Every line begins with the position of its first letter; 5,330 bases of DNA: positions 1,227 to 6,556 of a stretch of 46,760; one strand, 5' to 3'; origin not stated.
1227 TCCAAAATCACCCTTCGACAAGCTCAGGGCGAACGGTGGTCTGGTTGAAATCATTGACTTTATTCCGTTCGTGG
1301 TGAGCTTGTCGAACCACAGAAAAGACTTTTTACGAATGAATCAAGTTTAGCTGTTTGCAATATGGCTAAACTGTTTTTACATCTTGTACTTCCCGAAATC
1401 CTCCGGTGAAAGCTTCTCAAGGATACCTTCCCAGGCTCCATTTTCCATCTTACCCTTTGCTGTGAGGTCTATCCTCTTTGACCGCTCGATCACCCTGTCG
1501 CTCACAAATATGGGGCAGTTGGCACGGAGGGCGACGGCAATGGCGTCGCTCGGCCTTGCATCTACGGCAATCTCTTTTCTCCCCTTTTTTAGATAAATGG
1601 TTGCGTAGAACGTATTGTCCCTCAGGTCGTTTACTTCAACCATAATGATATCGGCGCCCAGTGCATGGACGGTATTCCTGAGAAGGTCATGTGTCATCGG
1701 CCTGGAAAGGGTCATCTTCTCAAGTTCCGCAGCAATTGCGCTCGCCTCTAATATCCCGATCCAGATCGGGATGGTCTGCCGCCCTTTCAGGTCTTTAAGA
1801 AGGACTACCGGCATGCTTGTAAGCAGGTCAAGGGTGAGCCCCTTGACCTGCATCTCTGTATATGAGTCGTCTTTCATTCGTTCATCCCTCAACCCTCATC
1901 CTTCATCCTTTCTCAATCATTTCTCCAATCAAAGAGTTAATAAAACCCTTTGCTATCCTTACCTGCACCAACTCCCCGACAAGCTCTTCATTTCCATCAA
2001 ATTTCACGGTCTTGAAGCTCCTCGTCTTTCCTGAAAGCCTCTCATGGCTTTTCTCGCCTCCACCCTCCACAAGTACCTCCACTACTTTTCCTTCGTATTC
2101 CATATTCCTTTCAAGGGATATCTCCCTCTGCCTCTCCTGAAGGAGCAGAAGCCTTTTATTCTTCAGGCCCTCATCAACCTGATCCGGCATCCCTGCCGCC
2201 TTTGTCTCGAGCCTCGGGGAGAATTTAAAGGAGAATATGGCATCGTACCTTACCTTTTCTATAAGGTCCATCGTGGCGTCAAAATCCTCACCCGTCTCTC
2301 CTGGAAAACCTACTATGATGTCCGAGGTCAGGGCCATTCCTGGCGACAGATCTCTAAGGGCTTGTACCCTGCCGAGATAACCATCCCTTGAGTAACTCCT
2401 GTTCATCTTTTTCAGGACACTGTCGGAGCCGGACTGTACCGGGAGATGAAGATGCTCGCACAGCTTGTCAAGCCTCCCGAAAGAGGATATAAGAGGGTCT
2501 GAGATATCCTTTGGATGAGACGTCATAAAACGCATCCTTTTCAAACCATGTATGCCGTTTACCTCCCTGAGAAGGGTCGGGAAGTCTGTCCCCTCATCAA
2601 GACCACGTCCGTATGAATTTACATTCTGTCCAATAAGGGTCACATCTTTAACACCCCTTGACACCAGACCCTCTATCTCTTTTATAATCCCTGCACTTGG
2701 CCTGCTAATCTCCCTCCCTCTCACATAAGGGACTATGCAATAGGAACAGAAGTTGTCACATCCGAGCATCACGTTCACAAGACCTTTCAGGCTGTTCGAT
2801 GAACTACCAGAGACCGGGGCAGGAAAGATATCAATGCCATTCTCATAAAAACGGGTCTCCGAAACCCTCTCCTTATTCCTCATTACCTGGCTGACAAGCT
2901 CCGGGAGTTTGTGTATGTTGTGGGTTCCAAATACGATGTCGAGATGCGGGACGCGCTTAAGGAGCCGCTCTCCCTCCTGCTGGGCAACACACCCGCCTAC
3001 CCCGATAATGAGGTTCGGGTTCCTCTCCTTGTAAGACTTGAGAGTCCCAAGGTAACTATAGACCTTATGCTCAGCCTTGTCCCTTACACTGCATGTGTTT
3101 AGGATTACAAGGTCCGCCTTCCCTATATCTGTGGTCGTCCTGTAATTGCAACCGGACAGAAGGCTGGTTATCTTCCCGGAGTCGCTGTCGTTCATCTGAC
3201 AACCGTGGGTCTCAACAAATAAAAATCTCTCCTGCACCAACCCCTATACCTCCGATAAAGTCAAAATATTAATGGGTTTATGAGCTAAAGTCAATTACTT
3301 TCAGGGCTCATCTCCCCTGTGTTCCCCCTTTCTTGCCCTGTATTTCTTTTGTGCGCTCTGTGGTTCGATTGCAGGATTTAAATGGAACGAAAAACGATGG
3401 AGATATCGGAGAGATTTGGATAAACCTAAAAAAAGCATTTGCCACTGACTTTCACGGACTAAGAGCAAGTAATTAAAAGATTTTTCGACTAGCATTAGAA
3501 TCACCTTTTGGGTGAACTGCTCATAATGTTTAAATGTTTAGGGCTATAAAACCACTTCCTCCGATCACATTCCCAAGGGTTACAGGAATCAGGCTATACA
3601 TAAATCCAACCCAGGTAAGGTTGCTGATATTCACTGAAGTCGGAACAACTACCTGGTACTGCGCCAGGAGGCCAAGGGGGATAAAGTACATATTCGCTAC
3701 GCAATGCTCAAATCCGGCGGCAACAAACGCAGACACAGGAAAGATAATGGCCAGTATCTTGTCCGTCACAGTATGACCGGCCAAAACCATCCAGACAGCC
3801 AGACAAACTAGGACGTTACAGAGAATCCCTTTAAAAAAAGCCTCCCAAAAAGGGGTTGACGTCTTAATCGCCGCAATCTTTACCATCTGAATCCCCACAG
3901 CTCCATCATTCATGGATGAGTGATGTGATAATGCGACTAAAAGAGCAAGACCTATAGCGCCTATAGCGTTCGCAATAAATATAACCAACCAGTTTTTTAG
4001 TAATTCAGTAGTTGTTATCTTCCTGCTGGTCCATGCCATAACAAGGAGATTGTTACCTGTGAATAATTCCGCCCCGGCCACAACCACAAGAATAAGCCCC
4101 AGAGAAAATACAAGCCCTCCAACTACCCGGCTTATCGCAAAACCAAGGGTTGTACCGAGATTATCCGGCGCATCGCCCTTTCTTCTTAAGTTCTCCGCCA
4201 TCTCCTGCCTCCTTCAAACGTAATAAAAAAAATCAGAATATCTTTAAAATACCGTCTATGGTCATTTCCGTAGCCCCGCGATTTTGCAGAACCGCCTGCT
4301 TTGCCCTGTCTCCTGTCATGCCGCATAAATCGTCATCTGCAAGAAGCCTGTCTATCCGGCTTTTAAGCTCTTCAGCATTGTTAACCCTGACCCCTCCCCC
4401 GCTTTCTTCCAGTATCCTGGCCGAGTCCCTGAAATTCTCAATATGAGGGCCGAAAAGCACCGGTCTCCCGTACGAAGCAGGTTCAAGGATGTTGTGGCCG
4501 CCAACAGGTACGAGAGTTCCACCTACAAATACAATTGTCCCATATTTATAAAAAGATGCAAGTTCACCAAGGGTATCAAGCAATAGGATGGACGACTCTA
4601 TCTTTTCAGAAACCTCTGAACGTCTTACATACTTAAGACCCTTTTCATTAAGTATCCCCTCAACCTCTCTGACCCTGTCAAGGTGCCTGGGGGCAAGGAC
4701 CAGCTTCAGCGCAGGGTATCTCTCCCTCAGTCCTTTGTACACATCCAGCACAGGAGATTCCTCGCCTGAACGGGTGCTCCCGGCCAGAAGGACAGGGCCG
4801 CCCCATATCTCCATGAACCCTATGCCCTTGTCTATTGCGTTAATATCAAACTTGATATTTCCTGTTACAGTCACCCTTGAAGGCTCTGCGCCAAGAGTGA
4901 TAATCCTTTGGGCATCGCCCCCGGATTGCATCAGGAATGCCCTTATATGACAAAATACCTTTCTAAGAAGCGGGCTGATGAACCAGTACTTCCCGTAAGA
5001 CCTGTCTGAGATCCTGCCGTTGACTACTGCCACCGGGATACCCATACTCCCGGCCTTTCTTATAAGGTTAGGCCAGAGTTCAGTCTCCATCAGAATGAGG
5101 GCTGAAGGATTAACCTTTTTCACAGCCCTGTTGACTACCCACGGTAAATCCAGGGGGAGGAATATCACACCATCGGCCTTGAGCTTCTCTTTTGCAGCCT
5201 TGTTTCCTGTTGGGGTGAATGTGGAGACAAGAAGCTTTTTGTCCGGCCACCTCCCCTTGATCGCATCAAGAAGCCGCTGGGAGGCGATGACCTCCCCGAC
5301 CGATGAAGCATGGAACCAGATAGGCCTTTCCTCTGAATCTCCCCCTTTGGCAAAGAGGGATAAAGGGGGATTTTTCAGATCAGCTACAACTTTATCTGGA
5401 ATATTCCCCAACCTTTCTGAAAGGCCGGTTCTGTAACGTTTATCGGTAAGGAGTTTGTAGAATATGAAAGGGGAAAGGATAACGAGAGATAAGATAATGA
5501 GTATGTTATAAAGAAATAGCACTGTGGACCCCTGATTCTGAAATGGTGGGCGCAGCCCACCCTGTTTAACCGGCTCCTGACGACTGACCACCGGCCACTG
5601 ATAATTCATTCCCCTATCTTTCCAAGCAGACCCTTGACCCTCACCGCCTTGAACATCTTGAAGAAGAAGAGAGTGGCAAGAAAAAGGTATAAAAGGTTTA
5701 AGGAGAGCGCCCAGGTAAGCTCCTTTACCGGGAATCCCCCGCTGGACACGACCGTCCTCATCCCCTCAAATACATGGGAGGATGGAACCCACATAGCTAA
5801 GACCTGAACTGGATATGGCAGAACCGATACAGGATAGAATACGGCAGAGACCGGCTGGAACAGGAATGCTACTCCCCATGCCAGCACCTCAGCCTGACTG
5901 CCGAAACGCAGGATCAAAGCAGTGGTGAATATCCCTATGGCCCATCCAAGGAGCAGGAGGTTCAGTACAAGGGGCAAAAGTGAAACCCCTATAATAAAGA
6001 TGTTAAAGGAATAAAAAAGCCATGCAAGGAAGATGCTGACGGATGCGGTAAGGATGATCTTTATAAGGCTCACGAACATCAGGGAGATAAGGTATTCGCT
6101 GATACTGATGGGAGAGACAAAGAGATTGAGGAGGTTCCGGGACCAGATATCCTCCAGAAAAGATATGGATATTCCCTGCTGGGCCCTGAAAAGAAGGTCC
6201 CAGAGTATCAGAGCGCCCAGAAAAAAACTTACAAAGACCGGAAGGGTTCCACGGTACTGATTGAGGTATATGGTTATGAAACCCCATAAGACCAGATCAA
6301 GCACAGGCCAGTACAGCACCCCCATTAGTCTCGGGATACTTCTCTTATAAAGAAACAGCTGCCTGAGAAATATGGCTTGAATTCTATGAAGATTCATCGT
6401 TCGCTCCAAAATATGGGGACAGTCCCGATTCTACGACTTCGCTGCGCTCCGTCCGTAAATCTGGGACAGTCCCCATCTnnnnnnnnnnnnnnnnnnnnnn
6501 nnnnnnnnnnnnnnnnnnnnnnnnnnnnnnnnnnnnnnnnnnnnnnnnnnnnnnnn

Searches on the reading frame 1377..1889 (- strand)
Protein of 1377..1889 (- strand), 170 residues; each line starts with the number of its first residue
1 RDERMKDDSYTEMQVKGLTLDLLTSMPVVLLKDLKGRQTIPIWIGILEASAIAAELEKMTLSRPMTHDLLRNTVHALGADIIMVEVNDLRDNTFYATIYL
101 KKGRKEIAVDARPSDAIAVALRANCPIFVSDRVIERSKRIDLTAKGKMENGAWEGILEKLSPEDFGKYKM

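Call 87: search_protein_families(library=pfam, proteins=[window:1377-1889:-], max_evalue=0.00001)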
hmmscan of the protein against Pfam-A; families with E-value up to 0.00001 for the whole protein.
window:1377-1889:- (170 aa): 1 family
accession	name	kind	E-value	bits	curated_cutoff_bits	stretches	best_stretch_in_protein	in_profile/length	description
PF02577.19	BFN_dom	-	5.7e-40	136.1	27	1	29-138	1-108/112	Bifunctional nuclease domain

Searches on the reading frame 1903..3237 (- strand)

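Call 87: search_protein_families(library=pfam, proteins=[window:1903-3237:-], max_evalue=0.00001)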
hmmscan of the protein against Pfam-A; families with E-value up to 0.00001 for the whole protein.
window:1903-3237:- (444 aa): 3 families
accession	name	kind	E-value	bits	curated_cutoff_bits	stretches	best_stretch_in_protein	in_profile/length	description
PF00919.26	UPF0004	-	3.6e-28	97.9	27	1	7-104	3-98/98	Uncharacterized protein family UPF0004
PF04055.27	Radical_SAM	-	2.6e-21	76.9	29.5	1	154-326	1-166/166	Radical SAM superfamily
PF01938.26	TRAM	-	1.6e-07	31.5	21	1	381-440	3-60/61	TRAM domain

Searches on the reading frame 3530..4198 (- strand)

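Call 87: search_protein_families(library=pfam, proteins=[window:3530-4198:-], max_evalue=0.00001)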
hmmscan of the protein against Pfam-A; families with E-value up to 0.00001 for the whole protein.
window:3530-4198:- (222 aa): 1 family
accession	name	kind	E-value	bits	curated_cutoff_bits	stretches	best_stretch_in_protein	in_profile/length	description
PF01226.23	Form_Nir_trans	-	2.8e-62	210.7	34.6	1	20-220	50-236/240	Formate/nitrite transporter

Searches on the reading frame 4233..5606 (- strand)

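Call 87: search_protein_families(library=pfam, proteins=[window:4233-5606:-], max_evalue=0.00001)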
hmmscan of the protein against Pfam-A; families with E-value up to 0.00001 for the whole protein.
window:4233-5606:- (457 aa): 1 family
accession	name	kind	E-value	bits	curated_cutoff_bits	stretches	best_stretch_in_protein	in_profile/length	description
PF04413.22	Glycos_transf_N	-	4.6e-60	202.7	23.9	1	84-255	18-179/179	3-Deoxy-D-manno-octulosonic-acid transferase (kdotransferase)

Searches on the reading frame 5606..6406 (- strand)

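Call 87: search_protein_families(library=pfam, proteins=[window:5606-6406:-], max_evalue=0.00001)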
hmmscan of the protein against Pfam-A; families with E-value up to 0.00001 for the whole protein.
window:5606-6406:- (266 aa): 1 family
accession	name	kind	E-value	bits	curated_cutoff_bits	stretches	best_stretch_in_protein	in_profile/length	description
PF12698.13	ABC2_membrane_3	-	2.2e-07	30.7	31.6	1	56-249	158-342/347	ABC-2 family transporter protein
